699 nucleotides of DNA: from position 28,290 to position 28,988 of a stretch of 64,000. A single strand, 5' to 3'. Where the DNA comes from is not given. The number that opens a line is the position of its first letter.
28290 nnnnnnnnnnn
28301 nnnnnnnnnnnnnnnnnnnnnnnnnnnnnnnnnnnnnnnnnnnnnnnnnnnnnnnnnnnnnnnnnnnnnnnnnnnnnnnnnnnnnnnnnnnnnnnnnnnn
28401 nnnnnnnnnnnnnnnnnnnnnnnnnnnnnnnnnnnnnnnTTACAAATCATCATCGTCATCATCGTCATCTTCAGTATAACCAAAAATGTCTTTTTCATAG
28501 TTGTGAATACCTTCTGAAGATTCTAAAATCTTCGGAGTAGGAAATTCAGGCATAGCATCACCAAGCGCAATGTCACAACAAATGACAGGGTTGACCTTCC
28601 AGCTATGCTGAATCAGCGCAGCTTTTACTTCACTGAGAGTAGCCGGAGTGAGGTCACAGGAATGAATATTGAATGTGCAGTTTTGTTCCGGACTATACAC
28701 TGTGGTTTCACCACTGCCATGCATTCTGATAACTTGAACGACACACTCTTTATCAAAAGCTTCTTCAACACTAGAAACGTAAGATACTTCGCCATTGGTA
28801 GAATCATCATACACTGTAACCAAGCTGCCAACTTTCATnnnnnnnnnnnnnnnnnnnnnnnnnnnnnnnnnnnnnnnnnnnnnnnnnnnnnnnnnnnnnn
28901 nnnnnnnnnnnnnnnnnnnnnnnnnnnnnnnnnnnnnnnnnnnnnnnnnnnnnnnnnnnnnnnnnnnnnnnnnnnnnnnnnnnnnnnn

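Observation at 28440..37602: Repeated promoter-led two-gene cassettes: family D small protein followed by family E protein with poly-Asp tail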

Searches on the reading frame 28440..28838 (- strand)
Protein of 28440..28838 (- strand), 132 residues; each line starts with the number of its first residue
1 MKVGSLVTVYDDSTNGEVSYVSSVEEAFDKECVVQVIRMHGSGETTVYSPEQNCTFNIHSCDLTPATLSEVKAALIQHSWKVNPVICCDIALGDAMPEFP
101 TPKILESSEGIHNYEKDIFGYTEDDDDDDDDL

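Call 13: search_protein_families(library=pfam, max_evalue=0.01, proteins=[window:28440-28838:-])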
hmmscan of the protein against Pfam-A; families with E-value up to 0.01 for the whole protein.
window:28440-28838:- (132 aa): 0 families

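Call 14: search_protein_families(library=phrogs, max_evalue=0.01, proteins=[window:28440-28838:-])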
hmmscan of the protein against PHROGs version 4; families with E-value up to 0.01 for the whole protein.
window:28440-28838:- (132 aa): 0 families

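Call 19: find_encoding_contigs(protein=window:28440-28838:-, flank=10000, max_places=6)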
Protein window:28440-28838:- (132 aa): 5 contigs read that carry it; 4 places shown.
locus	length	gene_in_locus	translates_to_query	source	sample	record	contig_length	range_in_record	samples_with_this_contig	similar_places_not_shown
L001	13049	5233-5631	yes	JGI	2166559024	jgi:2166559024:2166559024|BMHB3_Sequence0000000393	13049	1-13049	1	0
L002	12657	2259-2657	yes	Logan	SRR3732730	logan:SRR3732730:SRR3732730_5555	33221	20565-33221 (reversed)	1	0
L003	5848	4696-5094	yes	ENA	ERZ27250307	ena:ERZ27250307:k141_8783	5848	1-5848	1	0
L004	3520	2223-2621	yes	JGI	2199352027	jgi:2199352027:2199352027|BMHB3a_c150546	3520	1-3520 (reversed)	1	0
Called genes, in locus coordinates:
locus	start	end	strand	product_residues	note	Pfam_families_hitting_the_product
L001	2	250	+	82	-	?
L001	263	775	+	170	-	-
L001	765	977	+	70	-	-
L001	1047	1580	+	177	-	-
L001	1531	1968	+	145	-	-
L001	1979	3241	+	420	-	-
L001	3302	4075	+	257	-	-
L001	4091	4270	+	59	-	-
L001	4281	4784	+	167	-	-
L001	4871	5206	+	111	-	-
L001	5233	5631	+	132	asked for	-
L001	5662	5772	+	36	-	-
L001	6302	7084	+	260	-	-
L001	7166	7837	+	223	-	-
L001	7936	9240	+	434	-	-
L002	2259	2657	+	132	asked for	-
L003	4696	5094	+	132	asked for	-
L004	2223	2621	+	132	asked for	-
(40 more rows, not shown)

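Call 22: find_homologous_proteins(query=A1, max_evalue=0.001)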
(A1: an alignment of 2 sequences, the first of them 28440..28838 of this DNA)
Query A1 (2 sequences) (132 aa, profile of the alignment): 2 proteins with E <= 0.001 among 1133 candidates.
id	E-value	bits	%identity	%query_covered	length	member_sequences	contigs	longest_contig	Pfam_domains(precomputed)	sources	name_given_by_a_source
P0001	6.2e-73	262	100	100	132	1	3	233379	-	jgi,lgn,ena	jgi:hypothetical protein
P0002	1.3e-59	218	38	83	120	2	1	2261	-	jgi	jgi:hypothetical protein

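Call 24: find_related_loci(query=A1, collection=viral_contigs, flank=10000)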
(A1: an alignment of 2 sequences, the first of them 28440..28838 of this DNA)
Query A1 (132 aa) in viral_contigs; peptide patterns used: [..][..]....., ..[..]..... (x = any residue, [..] = any of these).
267 stretches matched a pattern, but none encodes a relative of the query by tblastn (E <= 1e-3).

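Call 26: find_encoding_contigs(protein=P0002, flank=10000, max_places=8)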
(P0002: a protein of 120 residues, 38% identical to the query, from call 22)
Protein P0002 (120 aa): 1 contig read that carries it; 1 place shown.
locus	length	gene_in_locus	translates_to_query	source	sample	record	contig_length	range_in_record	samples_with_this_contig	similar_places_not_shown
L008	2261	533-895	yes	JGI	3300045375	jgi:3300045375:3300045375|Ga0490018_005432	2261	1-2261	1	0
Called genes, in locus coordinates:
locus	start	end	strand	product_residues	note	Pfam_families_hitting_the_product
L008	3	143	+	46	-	?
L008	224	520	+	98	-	-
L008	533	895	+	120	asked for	-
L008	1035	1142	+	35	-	-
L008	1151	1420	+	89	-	-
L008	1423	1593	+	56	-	-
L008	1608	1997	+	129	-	-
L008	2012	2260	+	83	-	?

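Call 48: search_protein_families(library=padloc, max_evalue=0.01, proteins=[window:28440-28838:-])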
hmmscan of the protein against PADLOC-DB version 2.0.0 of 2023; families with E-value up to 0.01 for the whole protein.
window:28440-28838:- (132 aa): 0 families

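Call 52: predict_structure(alignment_id=A1)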
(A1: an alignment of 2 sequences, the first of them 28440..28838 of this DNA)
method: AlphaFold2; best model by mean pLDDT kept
length: 132 residues; sequences in the alignment: 2
mean_pLDDT: 46.2   pTM: 0.41
mean pLDDT of the five models: 46.2, 36.6, 35.7, 35.4, 35.2
residues with pLDDT >= 90: 0; 70-90: 0; 50-70: 44; < 50: 88
segments of 3 or more residues with pLDDT < 50: 1-25, 29-34, 39-42, 78-112, 117-132
pLDDT, mean of each block of 10 residues (from residue 1): 32 38 49 49 56 61 60 52 39 33 38 46 47 43
secondary structure, 60 per line:
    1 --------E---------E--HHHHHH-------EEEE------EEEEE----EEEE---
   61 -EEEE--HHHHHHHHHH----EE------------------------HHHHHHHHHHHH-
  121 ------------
elements in order: H22-27 E35-38 E45-49 E54-57 E62-65 H68-77 H108-119

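Call 53: search_protein_representatives(alignment_id=A4)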
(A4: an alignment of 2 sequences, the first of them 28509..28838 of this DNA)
Query: 2 sequences, 111 profile positions. Proteins with E-value up to 0.001 (for the whole library): 9; up to 1e-10: 3; up to 1e-30: 2. The best 9 are listed.
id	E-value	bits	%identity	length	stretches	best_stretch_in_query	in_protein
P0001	2.2e-58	211.1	-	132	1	1-109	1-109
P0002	5.2e-57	206.7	-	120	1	1-111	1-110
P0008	3.2e-28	114.0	-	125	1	1-111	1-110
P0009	1.2e-08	51.0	-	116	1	55-111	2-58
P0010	1.4e-08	50.8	-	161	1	1-101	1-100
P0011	2.8e-07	46.6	-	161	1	4-110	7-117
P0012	7.1e-07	45.3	-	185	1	2-105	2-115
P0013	4.7e-06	42.6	-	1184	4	34-95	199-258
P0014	6.0e-05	39.1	-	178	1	1-106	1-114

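Call 55: find_encoding_contigs(protein=P0008, flank=6000, max_places=4)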
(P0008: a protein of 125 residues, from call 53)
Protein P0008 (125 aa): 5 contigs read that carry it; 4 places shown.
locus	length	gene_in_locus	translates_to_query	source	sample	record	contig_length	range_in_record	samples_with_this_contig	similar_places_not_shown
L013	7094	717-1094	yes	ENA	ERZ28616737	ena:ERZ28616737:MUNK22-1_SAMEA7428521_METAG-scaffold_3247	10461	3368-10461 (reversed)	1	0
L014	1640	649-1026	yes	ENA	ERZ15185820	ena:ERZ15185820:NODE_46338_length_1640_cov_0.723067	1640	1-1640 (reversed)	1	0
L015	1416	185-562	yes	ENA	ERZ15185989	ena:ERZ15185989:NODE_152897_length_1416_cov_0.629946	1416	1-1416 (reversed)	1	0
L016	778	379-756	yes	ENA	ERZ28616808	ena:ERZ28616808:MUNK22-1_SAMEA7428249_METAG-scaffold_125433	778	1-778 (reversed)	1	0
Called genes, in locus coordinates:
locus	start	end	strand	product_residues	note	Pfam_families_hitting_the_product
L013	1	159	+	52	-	?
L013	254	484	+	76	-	-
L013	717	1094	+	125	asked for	-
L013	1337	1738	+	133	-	-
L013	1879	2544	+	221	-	-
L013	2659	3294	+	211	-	-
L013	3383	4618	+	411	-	-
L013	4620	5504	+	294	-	PF01936:NYN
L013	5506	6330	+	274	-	PF13353:Fer4_12 (weak), PF04055:Radical_SAM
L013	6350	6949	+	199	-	-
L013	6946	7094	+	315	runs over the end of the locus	-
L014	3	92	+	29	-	?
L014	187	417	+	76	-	-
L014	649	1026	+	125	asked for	-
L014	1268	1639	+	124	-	?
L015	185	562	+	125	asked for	-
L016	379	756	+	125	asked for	-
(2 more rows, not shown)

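Call 56: find_encoding_contigs(protein=P0010, flank=6000, max_places=4)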
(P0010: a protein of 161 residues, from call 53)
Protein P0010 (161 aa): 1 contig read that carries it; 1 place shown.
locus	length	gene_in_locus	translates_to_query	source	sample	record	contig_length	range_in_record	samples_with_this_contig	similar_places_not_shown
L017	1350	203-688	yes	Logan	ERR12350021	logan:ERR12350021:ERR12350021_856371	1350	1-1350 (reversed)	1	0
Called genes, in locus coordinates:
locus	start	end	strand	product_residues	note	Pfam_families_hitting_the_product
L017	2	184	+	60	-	?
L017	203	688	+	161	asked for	-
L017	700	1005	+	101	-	-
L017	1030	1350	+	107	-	?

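Call 60: find_encoding_contigs(protein=P0011, flank=6000, max_places=4)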
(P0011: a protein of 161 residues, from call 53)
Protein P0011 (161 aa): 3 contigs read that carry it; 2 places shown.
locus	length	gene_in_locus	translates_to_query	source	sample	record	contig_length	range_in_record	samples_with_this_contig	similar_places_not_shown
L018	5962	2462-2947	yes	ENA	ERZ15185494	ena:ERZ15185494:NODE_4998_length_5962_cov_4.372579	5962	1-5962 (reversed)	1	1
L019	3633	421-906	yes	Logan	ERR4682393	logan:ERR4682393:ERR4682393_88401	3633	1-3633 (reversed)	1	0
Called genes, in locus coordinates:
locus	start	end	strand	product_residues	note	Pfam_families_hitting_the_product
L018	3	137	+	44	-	?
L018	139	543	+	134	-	-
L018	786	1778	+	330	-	-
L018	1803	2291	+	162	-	-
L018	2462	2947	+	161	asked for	-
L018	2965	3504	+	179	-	-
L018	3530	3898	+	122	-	-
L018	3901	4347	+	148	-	-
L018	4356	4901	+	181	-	-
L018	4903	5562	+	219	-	-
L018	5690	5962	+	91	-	?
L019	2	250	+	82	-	?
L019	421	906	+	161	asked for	-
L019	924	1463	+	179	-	-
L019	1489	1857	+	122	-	-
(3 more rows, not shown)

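Call 61: find_encoding_contigs(protein=P0012, flank=6000, max_places=4)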
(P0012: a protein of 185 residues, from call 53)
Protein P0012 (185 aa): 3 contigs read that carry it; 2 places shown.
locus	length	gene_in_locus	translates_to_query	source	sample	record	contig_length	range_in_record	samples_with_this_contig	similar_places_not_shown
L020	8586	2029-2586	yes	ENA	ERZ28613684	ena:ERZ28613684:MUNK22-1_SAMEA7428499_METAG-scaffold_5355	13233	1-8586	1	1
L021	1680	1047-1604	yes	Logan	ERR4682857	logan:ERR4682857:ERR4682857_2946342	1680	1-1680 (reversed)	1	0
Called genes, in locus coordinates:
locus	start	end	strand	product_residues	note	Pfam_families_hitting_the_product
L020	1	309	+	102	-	?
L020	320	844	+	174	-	-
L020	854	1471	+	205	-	-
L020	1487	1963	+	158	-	-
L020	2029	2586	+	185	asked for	-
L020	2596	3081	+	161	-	-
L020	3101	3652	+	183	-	-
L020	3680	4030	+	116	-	-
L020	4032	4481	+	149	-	-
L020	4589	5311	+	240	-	-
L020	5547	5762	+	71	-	-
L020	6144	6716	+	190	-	-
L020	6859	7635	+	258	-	-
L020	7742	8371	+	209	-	-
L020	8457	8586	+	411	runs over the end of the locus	-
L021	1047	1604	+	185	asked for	-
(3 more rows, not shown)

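Call 62: find_encoding_contigs(protein=P0014, flank=6000, max_places=4)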
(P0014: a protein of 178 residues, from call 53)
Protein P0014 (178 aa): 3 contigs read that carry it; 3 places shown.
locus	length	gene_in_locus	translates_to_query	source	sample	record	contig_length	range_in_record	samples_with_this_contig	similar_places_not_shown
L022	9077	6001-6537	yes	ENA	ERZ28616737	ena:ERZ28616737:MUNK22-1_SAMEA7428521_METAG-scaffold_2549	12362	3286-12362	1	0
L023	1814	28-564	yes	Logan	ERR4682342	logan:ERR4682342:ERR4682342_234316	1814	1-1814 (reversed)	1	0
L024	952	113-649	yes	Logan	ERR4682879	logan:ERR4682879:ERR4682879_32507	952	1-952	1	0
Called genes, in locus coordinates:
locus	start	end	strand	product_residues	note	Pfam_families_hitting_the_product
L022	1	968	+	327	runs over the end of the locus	PF00535:Glycos_transf_2, PF13641:Glyco_tranf_2_3 (weak), PF10111:Glyco_tranf_2_2 (weak)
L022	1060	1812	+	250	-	-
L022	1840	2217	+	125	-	-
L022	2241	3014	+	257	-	-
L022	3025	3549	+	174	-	-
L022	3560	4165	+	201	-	-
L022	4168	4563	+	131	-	-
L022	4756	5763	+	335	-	-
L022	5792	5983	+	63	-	-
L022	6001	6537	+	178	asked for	-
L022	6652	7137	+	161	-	-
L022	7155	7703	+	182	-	-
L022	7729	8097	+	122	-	-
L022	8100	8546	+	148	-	-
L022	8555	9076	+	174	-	?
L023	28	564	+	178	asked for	-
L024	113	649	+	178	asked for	-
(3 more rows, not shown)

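Call 63: find_encoding_contigs(protein=P0009, flank=6000, max_places=4)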
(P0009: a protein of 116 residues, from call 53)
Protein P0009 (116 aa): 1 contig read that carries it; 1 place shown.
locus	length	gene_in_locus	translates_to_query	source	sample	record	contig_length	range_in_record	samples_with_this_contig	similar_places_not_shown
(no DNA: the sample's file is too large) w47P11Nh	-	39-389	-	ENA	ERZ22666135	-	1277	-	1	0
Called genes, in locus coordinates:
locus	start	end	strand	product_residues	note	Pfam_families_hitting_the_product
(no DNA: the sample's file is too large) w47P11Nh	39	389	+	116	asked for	-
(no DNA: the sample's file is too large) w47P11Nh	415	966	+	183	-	-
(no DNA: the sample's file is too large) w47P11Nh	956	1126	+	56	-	-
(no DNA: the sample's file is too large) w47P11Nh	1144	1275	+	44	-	?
